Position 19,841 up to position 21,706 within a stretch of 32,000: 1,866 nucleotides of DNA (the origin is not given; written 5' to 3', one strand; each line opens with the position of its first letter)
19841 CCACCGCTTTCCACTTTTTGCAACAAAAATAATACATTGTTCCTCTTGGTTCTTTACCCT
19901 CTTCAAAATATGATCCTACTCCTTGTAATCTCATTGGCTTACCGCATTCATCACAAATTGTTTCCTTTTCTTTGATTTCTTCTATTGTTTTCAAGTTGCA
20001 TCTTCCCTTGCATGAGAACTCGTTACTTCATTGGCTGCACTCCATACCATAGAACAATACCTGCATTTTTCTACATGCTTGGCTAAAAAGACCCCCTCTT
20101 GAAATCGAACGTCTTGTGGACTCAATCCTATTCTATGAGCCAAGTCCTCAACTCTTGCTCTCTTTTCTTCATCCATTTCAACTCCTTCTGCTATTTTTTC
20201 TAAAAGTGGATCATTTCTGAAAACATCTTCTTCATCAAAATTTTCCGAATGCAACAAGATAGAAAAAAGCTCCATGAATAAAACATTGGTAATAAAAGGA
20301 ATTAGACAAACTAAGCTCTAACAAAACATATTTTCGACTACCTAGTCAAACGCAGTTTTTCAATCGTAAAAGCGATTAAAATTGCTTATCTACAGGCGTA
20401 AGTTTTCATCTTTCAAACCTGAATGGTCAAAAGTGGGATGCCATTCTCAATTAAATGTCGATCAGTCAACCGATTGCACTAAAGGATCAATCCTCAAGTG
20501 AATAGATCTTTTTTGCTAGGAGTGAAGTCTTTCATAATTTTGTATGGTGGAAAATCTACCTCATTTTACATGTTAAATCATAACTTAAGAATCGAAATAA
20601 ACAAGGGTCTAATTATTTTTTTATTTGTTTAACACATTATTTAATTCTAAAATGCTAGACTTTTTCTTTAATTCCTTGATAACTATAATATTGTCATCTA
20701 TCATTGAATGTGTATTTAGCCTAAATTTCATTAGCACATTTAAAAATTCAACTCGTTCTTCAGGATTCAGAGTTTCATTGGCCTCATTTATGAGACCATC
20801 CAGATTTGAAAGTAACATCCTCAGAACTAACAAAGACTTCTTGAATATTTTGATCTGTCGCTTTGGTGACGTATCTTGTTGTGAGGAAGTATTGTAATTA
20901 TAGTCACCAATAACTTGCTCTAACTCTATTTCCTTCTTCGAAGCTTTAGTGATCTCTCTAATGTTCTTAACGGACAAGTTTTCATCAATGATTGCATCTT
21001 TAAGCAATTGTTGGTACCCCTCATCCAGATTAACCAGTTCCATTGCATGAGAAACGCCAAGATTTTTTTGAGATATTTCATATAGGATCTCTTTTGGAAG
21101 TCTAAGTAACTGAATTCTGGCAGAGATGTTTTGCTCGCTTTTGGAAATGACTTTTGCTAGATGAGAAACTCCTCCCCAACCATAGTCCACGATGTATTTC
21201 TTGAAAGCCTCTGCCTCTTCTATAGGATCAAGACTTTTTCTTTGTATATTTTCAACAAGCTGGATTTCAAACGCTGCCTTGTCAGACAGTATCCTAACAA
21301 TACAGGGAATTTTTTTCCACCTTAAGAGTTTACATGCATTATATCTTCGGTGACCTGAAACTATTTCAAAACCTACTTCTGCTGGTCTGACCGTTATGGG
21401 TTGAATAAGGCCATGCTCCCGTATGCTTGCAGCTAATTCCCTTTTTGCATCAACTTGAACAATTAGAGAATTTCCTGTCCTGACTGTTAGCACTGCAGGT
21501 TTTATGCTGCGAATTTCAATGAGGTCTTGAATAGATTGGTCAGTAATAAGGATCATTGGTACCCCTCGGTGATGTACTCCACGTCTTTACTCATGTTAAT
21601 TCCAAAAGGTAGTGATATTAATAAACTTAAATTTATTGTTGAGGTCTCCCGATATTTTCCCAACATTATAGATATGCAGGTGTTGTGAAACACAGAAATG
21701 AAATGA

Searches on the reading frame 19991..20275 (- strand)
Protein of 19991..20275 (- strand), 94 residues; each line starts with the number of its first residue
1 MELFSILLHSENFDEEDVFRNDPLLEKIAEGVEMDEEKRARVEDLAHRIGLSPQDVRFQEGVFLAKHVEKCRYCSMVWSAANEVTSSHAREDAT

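Call 6: search_protein_families(library=pfam, proteins=[window:19991-20275:-], max_evalue=0.01)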
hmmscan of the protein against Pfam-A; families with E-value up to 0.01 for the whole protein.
window:19991-20275:- (94 aa): 0 families

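Call 52: search_protein_families(library=ncbifam, proteins=[window:19991-20275:-], max_evalue=0.001)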
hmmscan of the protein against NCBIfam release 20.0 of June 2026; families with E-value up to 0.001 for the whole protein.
window:19991-20275:- (94 aa): 0 families

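Call 86: predict_structure(protein=window:19994-20275:-)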
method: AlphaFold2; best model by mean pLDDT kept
length: 94 residues; sequences in the alignment: 1
mean_pLDDT: 46.0   pTM: 0.32
mean pLDDT of the five models: 46.0, 45.0, 43.2, 42.0, 41.4
residues with pLDDT >= 90: 0; 70-90: 1; 50-70: 32; < 50: 61
segments of 3 or more residues with pLDDT < 50: 1-29, 64-94
pLDDT, mean of each block of 10 residues (from residue 1): 31 39 45 61 56 56 45 42 40 42
secondary structure, 60 per line:
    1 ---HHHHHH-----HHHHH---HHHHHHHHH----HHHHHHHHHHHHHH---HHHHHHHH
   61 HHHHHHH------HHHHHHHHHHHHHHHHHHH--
elements in order: H4-9 H15-19 H23-31 H36-49 H53-67 H74-92

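Call 87: search_protein_representatives(protein=window:19994-20275:-)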
Query: 94 residues. Proteins with E-value up to 0.001 (for the whole library): 9; up to 1e-10: 3; up to 1e-30: 1. The best 9 are listed.
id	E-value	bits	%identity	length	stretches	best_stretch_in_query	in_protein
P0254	7.7e-55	198.5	98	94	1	1-94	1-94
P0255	1.3e-22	95.6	73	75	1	36-94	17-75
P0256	6.0e-13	64.7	52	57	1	41-94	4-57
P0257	1.6e-10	57.0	46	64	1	37-92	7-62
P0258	1.4e-09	53.9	49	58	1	41-93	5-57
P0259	7.0e-08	48.5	43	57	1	41-94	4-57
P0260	4.9e-07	45.8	29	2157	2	46-83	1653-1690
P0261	1.1e-05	41.5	42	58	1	40-91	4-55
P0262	4.3e-05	39.6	38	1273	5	17-50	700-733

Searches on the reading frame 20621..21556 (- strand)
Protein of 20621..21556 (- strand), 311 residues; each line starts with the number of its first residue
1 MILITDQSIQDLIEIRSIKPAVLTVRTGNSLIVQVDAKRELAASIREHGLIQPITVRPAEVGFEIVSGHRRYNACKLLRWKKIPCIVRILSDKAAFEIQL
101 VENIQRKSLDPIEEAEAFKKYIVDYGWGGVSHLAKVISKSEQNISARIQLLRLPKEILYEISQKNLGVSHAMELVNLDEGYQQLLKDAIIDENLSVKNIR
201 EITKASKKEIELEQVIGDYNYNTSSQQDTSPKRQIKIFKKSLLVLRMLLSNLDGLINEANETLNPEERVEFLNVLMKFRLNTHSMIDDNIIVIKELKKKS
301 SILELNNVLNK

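Call 6: search_protein_families(library=pfam, proteins=[window:20621-21556:-], max_evalue=0.01)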
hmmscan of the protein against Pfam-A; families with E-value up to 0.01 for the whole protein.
window:20621-21556:- (311 aa): 2 families
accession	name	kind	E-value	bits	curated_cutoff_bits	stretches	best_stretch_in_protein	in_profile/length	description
PF02195.25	ParB_N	-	1.1e-20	73.9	26.3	1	34-105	23-95/95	ParB N-terminal domain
PF17762.8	HTH_ParB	-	1.5e-16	60.8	22.6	1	108-207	2-101/102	ParB HTH domain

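Call 52: search_protein_families(library=ncbifam, proteins=[window:20621-21556:-], max_evalue=0.001)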
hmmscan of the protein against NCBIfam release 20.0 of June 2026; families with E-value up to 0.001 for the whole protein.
window:20621-21556:- (311 aa): 7 families
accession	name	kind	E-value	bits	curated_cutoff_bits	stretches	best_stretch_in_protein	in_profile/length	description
TIGR04285.1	nucleoid_noc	exception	4.6e-44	150.7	315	1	35-212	23-196/255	nucleoid occlusion protein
TIGR00180.1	parB_part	domain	2.5e-35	121.9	58.45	1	33-177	24-171/186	ParB/RepB/Spo0J family partition protein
TIGR03734.1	PRTRC_parB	hypoth_equivalog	5.6e-27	94.5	278.6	1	39-241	18-220/555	PRTRC system ParB family protein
TIGR03454.1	partition_RepB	equivalog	3.7e-15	56.1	201.5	1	34-161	84-212/325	plasmid partitioning protein RepB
NF010440.0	PRK13866.1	equivalog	6.4e-10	38.7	522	1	28-162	79-215/336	plasmid partitioning protein RepB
NF010406.0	PRK13832.1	subfamily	2.8e-06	26.2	640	1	37-128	28-121/578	plasmid partitioning protein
NF053625.1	SerKinSerKArch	equivalog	0.00037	19.7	380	1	38-87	35-87/244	ADP-dependent L-serine kinase SerK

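Call 62: find_homologous_proteins(query=window:20624-21556:-, max_evalue=1e-30)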
Query window:20624-21556:- (311 aa): 1448 proteins with E <= 1e-30 among 8000 candidates; the best 120 are listed.
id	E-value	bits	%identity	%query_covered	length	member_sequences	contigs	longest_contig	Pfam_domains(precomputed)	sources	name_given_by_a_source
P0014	9.4e-190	647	99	100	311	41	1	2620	PF17762.9,PF02195.27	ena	-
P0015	1.5e-170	584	89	100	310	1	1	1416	PF17762.9,PF02195.27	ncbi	-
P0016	4.1e-108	379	64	91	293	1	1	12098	PF17762.9,PF02195.27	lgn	-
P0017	6.7e-101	355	59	95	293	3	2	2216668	PF17762.9,PF02195.27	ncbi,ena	-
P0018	2.4e-100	354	58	95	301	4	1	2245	PF17762.9,PF02195.27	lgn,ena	-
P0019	8.2e-100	352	60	95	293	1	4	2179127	PF17762.9,PF02195.27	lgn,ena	-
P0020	3.2e-99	350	58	95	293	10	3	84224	PF17762.9,PF02195.27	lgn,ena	-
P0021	3.8e-99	350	57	95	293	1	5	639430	PF17762.9,PF02195.27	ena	-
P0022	4.6e-99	349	59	95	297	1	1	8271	PF23433.2,PF17762.9,PF02195.27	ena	-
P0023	5.1e-99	349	57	96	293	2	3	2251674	PF17762.9,PF02195.27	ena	-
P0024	7.3e-99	349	61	93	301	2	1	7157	PF17762.9,PF02195.27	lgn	-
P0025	1.4e-98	348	58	95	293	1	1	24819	PF17762.9,PF02195.27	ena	-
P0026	1.6e-98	348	58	95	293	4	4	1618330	PF17762.9,PF02195.27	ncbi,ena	-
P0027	4.6e-98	346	58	93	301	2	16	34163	PF17762.9,PF02195.27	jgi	jgi:ParB family chromosome partitioning protein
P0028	6.8e-98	346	60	93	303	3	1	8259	PF17762.9,PF02195.27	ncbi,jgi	jgi:ParB family chromosome partitioning protein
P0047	8.8e-93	329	54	94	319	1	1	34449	PF17762.9,PF02195.27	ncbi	ncbi:MAG TPA: ParB/RepB/Spo0J family partition protein [Nitrososphaera sp.]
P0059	1.2e-91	325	55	95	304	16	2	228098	PF17762.9,PF02195.27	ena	-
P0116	2.2e-89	318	54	95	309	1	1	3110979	PF17762.9,PF02195.27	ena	-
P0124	3.3e-89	317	56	93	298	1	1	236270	PF17762.9,PF02195.27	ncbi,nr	ncbi:MAG: ParB/RepB/Spo0J family partition protein [Nitrososphaeraceae archaeon]|nr:ParB/RepB/Spo0J 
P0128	5.1e-89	317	55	93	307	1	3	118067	PF17762.9,PF02195.27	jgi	jgi:ParB family chromosome partitioning protein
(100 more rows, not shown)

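Call 63: find_encoding_contigs(protein=P0026, flank=10000, max_places=3)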
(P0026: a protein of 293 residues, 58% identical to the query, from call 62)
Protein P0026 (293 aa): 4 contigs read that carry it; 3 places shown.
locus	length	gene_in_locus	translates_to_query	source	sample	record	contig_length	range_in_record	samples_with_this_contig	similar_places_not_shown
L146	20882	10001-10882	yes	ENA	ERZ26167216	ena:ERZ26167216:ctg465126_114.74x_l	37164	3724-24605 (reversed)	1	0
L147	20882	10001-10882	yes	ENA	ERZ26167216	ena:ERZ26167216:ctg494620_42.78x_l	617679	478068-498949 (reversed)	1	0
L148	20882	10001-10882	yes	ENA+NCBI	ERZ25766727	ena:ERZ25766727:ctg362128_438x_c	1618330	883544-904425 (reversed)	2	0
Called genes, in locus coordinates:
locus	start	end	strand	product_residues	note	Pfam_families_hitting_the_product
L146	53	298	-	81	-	PF01609:DDE_Tnp_1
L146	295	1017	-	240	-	PF01609:DDE_Tnp_1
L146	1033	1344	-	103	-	PF13384:HTH_23 (weak), PF13551:HTH_29, PF13565:HTH_32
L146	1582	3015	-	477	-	PF01844:HNH (weak), PF13395:HNH_4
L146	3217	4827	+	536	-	-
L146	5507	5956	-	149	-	PF10061:DUF2299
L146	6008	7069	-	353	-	PF07167:PhaC_N, PF00561:Abhydrolase_1, PF12146:Hydrolase_4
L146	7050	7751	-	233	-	PF09712:PHA_synth_III_E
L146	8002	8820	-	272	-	PF26733:03009_C (faint), PF00175:NAD_binding_1, PF10418:DHODB_Fe-S_bind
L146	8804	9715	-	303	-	PF01180:DHO_dh, PF01207:Dus (faint), PF03060:NMO (faint)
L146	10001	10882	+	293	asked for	PF02195:ParB_N, PF17762:HTH_ParB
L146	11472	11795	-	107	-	-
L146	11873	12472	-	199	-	-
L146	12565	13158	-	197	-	PF01609:DDE_Tnp_1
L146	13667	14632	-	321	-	PF01609:DDE_Tnp_1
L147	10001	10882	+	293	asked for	PF02195:ParB_N, PF17762:HTH_ParB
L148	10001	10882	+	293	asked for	PF02195:ParB_N, PF17762:HTH_ParB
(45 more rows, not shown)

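Call 64: find_encoding_contigs(protein=P0059, flank=10000, max_places=2)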
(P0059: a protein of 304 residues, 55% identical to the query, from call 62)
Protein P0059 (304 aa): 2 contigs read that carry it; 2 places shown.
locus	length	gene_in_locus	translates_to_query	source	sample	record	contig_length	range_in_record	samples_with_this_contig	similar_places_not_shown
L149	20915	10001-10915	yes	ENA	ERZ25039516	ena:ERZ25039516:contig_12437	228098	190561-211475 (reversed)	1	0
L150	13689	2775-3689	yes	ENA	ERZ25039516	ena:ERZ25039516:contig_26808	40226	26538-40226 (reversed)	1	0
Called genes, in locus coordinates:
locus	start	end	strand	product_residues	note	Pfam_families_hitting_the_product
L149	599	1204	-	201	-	-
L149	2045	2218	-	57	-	-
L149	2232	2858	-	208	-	-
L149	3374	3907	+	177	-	-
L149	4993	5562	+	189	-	-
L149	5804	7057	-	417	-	PF01226:Form_Nir_trans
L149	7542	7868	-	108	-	-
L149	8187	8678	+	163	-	PF21291:CYNS_N, PF02560:Cyanate_lyase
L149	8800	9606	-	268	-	-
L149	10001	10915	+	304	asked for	PF02195:ParB_N, PF17762:HTH_ParB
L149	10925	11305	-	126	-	-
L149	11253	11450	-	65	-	-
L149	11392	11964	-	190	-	PF13404:HTH_AsnC-type (faint), PF13412:HTH_24 (weak)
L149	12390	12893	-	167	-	-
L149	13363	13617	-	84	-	-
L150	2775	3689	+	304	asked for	PF02195:ParB_N, PF17762:HTH_ParB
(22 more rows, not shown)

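Call 65: find_encoding_contigs(protein=P0116, flank=10000, max_places=1)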
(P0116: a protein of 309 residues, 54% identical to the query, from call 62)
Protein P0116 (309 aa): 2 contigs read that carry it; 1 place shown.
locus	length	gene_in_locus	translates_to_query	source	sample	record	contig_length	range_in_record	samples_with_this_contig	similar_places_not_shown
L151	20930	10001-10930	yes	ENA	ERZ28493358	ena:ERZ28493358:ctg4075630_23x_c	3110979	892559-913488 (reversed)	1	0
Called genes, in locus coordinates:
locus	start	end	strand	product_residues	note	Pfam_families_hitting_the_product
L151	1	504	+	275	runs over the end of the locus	PF06325:PrmA (weak), PF01135:PCMT, PF13489:Methyltransf_23 (weak), PF01209:Ubie_methyltran, PF13649:Methyltransf_25, PF13847:Methyltransf_31, PF08241:Methyltransf_11, PF08242:Methyltransf_12, +4 more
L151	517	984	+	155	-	PF01451:LMWPc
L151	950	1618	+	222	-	PF00230:MIP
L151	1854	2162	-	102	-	PF02694:UPF0060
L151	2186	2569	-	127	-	PF02694:UPF0060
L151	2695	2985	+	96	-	PF13192:Thioredoxin_3 (weak)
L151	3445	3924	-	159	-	PF00072:Response_reg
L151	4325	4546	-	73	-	-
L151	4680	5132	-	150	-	-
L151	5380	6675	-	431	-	PF01226:Form_Nir_trans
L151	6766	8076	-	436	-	-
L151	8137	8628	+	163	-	PF21291:CYNS_N (weak), PF02560:Cyanate_lyase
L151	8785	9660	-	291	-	PF09851:SHOCT (faint)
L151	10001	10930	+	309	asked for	PF02195:ParB_N, PF17762:HTH_ParB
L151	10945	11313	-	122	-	-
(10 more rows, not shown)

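Call 66: find_encoding_contigs(protein=P0124, flank=10000, max_places=1)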
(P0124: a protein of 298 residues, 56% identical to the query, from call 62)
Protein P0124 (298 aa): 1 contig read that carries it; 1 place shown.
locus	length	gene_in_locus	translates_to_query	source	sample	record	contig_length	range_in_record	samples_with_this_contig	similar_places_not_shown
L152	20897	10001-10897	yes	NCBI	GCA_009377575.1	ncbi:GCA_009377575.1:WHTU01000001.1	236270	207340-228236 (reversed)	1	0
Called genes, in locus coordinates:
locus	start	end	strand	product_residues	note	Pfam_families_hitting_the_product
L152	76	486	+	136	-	-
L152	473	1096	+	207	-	-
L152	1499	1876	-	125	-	-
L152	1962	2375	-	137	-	-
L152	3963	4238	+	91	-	-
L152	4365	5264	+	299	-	PF02602:HEM4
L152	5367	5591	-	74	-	-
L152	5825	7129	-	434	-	PF01226:Form_Nir_trans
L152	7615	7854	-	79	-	-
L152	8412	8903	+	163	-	PF21291:CYNS_N (weak), PF02560:Cyanate_lyase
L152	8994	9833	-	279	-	-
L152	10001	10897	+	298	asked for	PF02195:ParB_N, PF17762:HTH_ParB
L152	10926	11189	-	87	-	-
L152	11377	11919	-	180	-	-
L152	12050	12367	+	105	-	-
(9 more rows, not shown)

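Call 85: search_solved_structures(query=window:20624-21556:-, max_evalue=0.00001, show_alignments=1)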
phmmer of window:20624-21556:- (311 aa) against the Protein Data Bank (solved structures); distinct sequences matched with E-value up to 0.00001: 13.
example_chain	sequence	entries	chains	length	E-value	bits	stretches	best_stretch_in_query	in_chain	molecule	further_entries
7ng0_A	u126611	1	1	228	6.6e-29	104.5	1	37-200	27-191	Nucleoid occlusion protein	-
7nfu_A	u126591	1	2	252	1.1e-28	103.7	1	35-200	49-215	Nucleoid occlusion protein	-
1vz0_A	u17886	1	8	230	4.7e-27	98.4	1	36-200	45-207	Chromosome-partitioning protein Spo0J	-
7ol9_A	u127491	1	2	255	1.1e-25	93.9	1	31-201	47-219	Nucleoid occlusion protein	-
6sdk_A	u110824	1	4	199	1.4e-25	93.6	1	36-203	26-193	Stage 0 sporulation protein J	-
7bnr_A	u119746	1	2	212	8.3e-25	91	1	37-207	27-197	ParB family protein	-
7bnk_A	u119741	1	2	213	9e-25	90.9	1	38-207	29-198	ParB family protein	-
7o0n_A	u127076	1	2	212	1.6e-24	90.1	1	38-207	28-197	ParB family protein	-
4umk_A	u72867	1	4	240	1.7e-24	90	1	34-205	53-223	PROBABLE CHROMOSOME-PARTITIONING PROTEIN PARB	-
6t1f_A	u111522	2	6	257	8.9e-20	74.5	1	39-202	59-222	Chromosome-partitioning protein ParB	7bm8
6y93_A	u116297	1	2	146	1.5e-08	37.7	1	97-201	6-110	Nucleoid occlusion protein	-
8qa8_A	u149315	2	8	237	1.6e-07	34.3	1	36-160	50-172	Transcriptional repressor protein KorB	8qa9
6s6h_A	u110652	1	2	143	4.8e-06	29.5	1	94-202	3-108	Chromosome-partitioning protein ParB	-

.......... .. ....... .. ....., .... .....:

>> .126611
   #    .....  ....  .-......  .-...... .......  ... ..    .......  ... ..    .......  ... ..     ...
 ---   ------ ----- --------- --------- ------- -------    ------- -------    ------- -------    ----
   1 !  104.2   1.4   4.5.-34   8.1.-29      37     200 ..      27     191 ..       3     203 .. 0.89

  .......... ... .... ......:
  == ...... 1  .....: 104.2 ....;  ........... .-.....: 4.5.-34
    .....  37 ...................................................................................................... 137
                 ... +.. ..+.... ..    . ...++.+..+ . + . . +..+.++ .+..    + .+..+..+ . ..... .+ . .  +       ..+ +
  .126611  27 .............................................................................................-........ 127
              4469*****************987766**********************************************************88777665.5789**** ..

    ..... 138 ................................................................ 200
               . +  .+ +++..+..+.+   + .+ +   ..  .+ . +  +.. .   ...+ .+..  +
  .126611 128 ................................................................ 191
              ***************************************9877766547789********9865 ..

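Call 88: find_encoding_contigs(protein=P0128, flank=7000, max_places=1)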
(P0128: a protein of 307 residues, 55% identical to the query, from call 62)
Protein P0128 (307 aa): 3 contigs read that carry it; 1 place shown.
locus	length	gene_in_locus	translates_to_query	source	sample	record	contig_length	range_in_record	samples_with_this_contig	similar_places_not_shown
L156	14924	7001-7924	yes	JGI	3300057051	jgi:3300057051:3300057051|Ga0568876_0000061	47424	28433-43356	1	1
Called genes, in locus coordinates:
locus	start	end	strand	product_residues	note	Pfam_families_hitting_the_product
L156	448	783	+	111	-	-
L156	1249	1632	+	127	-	-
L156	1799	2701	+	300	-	PF02602:HEM4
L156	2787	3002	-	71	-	-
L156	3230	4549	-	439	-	PF01226:Form_Nir_trans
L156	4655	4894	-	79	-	-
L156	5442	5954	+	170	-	PF21291:CYNS_N, PF02560:Cyanate_lyase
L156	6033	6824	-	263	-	PF09851:SHOCT (weak)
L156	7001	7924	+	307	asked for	PF02195:ParB_N, PF17762:HTH_ParB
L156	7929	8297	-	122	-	-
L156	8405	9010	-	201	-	-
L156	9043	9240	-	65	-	-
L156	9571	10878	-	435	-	-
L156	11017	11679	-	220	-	PF09490:CbtA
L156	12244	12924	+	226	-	PF21715:CggR_N, PF22167:PH0730-like_N, PF14544:DUF4443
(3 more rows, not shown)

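Call 89: find_encoding_contigs(protein=P0047, flank=7000, max_places=1)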
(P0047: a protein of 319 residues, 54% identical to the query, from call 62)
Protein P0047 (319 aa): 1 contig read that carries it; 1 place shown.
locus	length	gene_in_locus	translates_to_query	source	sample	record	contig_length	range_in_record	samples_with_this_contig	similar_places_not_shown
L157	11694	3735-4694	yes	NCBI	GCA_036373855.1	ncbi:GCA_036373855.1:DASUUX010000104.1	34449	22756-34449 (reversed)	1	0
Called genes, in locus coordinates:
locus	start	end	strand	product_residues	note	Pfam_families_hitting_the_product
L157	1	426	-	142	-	?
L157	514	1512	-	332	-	-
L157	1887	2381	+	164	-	PF21291:CYNS_N (weak), PF02560:Cyanate_lyase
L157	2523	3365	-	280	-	PF09851:SHOCT (weak)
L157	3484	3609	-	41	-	-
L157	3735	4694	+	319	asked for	PF02195:ParB_N, PF17762:HTH_ParB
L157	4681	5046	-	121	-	-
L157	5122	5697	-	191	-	-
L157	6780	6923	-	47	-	-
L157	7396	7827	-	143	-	-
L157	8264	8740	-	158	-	PF13577:SnoaL_4 (weak), PF14534:DUF4440 (weak)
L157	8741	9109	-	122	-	-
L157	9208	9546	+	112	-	-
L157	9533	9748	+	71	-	PF00571:CBS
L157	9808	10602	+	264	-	PF02517:Rce1-like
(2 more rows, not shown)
